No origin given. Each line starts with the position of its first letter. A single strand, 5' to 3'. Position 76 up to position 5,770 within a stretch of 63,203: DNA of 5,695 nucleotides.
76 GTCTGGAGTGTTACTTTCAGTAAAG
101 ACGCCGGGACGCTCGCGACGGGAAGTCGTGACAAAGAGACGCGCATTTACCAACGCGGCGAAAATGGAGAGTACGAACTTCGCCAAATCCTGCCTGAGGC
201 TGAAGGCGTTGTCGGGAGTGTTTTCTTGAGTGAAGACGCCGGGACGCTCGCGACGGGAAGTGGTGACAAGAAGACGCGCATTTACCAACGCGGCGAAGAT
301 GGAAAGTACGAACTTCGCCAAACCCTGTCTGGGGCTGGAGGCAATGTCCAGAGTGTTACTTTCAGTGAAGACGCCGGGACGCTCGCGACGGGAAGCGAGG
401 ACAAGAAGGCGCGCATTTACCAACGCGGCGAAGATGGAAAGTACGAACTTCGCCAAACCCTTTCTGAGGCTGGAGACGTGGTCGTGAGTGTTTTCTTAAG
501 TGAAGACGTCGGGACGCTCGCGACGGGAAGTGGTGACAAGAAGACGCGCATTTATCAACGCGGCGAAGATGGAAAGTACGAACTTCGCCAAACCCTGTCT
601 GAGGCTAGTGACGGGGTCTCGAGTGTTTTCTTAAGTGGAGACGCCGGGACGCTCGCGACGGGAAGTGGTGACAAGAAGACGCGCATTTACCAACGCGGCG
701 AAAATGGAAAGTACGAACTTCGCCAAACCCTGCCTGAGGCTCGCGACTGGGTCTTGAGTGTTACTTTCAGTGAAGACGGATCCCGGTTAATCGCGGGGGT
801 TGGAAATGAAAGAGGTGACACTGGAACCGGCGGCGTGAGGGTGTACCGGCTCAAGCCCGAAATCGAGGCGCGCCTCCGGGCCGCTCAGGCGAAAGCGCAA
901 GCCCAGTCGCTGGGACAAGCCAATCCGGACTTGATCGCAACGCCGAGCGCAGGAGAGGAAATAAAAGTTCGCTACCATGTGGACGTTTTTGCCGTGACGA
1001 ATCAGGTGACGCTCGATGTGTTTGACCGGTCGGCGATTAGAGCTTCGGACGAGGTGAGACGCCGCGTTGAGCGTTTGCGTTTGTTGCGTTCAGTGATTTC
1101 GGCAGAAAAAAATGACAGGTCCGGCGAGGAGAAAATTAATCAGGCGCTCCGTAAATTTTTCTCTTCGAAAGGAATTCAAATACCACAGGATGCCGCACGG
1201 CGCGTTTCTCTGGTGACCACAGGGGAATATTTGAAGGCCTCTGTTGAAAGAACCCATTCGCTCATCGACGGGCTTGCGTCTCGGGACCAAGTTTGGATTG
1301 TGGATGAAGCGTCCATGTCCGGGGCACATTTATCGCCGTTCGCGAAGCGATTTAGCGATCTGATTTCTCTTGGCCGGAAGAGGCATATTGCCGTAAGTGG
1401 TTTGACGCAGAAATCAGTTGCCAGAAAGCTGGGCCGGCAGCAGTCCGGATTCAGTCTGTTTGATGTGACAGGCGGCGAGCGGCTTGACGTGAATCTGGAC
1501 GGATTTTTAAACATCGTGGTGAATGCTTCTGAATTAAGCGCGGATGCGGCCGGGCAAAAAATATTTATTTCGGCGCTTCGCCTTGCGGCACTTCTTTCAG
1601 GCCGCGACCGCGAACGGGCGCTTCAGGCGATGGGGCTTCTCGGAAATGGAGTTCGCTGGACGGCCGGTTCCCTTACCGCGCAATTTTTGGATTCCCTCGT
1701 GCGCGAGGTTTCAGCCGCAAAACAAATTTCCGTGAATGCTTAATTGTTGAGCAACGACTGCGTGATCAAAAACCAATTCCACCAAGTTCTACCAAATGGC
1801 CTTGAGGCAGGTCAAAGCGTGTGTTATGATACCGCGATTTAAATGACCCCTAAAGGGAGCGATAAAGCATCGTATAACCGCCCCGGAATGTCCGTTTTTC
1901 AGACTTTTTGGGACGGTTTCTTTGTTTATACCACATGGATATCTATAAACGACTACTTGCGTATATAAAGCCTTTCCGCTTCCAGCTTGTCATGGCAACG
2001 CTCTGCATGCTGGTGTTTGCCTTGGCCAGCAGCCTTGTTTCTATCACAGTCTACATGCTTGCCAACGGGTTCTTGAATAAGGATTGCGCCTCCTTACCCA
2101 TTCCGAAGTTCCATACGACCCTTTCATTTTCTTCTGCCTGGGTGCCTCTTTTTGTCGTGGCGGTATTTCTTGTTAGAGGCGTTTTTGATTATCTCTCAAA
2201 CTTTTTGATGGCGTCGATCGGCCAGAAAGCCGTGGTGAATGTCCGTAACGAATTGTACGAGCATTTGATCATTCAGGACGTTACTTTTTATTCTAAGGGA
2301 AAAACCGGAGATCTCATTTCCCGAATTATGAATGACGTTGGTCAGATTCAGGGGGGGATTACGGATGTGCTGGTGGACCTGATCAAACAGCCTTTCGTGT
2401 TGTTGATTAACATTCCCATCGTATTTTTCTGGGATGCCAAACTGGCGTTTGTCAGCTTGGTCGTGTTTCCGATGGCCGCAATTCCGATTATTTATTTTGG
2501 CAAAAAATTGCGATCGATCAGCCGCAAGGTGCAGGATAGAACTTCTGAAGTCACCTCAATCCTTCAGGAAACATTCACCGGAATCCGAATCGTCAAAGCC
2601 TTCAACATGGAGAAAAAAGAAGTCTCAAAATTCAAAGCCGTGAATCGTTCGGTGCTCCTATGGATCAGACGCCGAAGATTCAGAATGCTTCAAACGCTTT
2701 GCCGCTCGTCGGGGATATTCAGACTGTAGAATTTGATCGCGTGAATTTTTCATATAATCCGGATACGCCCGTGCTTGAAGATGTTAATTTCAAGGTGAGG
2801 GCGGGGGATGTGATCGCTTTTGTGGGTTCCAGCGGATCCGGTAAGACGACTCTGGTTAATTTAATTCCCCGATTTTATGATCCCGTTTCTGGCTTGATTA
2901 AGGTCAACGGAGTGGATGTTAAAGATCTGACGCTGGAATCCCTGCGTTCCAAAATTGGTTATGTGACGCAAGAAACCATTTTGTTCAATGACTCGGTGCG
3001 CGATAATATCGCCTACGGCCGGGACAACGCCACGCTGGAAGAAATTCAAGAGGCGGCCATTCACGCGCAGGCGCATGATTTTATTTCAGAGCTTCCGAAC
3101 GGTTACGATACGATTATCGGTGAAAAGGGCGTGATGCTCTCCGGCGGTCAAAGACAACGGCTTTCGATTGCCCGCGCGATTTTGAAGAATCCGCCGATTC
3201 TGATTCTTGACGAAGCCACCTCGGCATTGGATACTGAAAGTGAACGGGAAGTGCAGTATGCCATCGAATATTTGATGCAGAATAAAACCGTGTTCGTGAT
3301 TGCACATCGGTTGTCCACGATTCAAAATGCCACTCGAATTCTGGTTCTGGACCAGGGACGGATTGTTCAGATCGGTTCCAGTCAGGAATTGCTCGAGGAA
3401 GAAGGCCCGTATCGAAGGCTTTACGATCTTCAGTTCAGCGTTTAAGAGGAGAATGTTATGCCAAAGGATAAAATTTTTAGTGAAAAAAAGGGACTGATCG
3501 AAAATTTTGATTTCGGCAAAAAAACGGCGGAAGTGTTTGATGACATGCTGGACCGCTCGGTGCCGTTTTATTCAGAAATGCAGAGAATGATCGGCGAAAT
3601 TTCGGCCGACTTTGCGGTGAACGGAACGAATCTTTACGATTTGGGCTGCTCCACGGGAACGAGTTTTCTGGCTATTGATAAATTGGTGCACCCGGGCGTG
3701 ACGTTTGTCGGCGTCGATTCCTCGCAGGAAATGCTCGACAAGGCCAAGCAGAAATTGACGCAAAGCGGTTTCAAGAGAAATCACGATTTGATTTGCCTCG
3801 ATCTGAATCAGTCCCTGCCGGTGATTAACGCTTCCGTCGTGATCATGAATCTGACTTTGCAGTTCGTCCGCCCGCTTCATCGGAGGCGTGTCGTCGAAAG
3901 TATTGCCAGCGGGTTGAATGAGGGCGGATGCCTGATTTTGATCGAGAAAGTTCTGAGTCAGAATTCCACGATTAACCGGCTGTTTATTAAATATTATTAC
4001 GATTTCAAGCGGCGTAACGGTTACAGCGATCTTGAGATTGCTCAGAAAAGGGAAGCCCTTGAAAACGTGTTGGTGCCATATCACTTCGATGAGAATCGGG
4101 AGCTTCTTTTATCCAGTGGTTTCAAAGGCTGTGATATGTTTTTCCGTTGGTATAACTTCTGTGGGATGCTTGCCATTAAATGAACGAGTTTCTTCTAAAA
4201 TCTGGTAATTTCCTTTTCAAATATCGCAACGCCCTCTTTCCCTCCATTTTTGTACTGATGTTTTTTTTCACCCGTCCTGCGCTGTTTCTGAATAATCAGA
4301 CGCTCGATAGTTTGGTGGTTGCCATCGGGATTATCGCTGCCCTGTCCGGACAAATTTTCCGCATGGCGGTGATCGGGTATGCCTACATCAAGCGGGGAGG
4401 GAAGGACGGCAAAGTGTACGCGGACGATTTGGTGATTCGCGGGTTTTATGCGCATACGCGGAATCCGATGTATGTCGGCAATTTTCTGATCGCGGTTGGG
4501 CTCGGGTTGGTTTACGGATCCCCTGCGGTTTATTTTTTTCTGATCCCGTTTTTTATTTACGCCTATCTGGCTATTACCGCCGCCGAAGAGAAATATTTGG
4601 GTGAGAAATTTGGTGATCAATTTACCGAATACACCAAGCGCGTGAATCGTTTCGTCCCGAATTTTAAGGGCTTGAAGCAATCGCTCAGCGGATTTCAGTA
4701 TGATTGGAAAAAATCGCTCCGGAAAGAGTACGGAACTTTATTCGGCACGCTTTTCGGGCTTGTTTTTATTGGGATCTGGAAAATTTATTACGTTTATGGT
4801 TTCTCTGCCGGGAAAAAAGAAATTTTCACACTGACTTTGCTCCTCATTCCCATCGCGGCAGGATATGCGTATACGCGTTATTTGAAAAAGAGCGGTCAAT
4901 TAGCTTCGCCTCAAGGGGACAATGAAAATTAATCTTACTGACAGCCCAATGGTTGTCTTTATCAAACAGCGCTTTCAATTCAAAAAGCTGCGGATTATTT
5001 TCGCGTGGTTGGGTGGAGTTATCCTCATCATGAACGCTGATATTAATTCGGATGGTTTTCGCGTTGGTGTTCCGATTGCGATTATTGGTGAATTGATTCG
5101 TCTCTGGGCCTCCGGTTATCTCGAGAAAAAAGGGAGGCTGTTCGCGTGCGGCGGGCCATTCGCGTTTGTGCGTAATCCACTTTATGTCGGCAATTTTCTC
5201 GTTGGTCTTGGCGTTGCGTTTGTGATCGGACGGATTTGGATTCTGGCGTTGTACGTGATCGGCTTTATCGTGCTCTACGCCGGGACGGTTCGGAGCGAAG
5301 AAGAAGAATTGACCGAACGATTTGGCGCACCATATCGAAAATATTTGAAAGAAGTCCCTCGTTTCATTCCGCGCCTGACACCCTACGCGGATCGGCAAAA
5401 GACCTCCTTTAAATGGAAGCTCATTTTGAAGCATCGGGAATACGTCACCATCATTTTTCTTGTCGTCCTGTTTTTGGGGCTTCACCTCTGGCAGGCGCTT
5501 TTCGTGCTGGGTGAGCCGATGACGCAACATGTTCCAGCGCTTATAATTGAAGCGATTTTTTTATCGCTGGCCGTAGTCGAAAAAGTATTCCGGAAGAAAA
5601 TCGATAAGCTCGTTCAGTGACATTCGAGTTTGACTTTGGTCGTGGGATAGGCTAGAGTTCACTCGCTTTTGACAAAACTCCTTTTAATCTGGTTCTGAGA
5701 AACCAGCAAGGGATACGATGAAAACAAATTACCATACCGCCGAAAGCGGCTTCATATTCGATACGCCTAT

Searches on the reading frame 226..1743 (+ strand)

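Call 78: search_protein_families(library=pfam, proteins=[window:226-1743:+], max_evalue=0.00001)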
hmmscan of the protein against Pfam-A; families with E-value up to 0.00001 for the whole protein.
window:226-1743:+ (505 aa): 9 families
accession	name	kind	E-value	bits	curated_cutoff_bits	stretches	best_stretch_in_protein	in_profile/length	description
PF00400.38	WD40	-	8.7e-18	64.4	27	0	30-65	3-38/39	WD domain, G-beta repeat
PF25174.1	Beta-prop_THOC3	-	3e-17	63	305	2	86-192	5-107/272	THOC3 beta-propeller domain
PF25173.1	Beta-prop_WDR3_1st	-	1.1e-16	61.5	154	1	2-156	38-183/184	WDR3 first beta-propeller domain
PF24814.1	WD40_Prp19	-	1.5e-13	50.9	320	1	4-191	18-195/281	Prp19 WD40 domain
PF23414.1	Beta-prop_EML_2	-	2.6e-11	43.8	90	1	54-188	14-139/266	Echinoderm microtubule-associated protein second beta-propeller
PF25172.1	Beta-prop_WDR3_2nd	-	1.4e-10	41.3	140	0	1-114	183-290/293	WDR3 second beta-propeller domain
PF25175.1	Beta-prop_WDR5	-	2.5e-10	40.5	250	1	30-189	2-152/296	WDR5 beta-propeller domain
PF24807.1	WD40_CDC20-Fz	-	2e-09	37.6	200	1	26-189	39-193/292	CDC20/Fizzy WD40 domain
PF24817.1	WD40_WDHD1_1st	-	1e-07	31.9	109.9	1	43-189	10-144/291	WDHD1 first WD40 domain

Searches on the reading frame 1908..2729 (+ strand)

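Call 78: search_protein_families(library=pfam, proteins=[window:1908-2729:+], max_evalue=0.00001)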
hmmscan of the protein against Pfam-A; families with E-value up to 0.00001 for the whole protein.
window:1908-2729:+ (273 aa): 1 family
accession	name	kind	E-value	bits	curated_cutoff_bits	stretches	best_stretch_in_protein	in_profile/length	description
PF00664.28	ABC_membrane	-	4.1e-37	128.8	28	1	37-250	11-214/274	ABC transporter transmembrane region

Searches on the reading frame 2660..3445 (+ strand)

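Call 78: search_protein_families(library=pfam, proteins=[window:2660-3445:+], max_evalue=0.00001)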
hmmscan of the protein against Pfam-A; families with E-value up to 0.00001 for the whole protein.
window:2660-3445:+ (261 aa): 2 families
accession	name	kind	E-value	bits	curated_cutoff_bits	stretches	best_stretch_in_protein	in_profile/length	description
PF00005.33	ABC_tran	-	3.5e-36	125.3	25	1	39-188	1-137/137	ABC transporter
PF02463.25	SMC_N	-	2.2e-08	34.2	40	1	137-228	135-209/220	RecF/RecN/SMC N terminal domain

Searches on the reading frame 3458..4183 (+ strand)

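Call 78: search_protein_families(library=pfam, proteins=[window:3458-4183:+], max_evalue=0.00001)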
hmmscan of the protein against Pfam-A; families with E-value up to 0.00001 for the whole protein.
window:3458-4183:+ (241 aa): 5 families
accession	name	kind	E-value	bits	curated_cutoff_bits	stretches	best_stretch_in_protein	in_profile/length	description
PF13649.12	Methyltransf_25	-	8.6e-12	46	27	1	61-157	3-97/97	Methyltransferase domain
PF08242.18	Methyltransf_12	-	1.7e-11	45.2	30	1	61-159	2-98/98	Methyltransferase domain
PF13847.12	Methyltransf_31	-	9.2e-10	38.8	27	1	55-162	3-110/145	Methyltransferase domain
PF08241.18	Methyltransf_11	-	1.9e-08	35.3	21.2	1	61-160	2-94/95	Methyltransferase domain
PF01209.24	Ubie_methyltran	-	7.9e-07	29.1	20.1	1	53-183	45-173/233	ubiE/COQ5 methyltransferase family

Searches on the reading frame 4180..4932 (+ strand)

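Call 78: search_protein_families(library=pfam, proteins=[window:4180-4932:+], max_evalue=0.00001)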
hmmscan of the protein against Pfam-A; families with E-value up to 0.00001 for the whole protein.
window:4180-4932:+ (250 aa): 2 families
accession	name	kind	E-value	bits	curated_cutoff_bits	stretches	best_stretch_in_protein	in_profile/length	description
PF04191.18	PEMT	-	1.9e-11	44.8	25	1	49-146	5-104/105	Phospholipid methyltransferase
PF01222.22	ERG4_ERG24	-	2.3e-06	27.1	27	1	82-156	349-424/432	Ergosterol biosynthesis ERG4/ERG24 family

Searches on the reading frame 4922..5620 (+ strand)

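Call 78: search_protein_families(library=pfam, proteins=[window:4922-5620:+], max_evalue=0.00001)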
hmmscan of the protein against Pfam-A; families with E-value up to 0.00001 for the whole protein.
window:4922-5620:+ (232 aa): 1 family
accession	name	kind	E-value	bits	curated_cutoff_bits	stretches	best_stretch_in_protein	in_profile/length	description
PF04191.18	PEMT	-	9.8e-08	32.8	25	1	76-135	44-103/105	Phospholipid methyltransferase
